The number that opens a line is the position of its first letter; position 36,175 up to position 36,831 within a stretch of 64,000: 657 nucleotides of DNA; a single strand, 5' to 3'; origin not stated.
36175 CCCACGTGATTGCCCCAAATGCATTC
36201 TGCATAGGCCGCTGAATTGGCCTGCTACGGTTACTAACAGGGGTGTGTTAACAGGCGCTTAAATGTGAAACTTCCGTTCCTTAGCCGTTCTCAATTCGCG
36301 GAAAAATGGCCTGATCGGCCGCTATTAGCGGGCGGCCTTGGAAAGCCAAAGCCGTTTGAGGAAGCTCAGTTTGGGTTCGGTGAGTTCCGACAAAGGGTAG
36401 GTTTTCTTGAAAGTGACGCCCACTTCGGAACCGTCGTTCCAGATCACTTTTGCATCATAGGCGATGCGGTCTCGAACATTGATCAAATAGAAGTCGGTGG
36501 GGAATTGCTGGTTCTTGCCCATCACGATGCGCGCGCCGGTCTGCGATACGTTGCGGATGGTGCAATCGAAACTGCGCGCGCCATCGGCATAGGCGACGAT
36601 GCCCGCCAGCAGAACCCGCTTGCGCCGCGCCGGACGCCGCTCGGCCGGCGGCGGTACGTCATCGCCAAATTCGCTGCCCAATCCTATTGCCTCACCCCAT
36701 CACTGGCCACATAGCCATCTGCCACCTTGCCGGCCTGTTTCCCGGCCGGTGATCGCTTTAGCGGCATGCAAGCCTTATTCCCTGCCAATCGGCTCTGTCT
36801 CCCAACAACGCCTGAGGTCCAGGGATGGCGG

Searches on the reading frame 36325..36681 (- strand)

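Call 3: search_protein_families(library=pfam, proteins=[window:36325-36681:-], max_evalue=1)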
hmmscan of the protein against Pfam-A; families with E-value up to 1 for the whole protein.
window:36325-36681:- (118 aa): 1 family
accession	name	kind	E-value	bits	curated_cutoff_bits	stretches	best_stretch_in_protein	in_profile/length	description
PF07238.19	PilZ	-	7.7e-08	33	22.5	1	16-92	3-86/102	PilZ domain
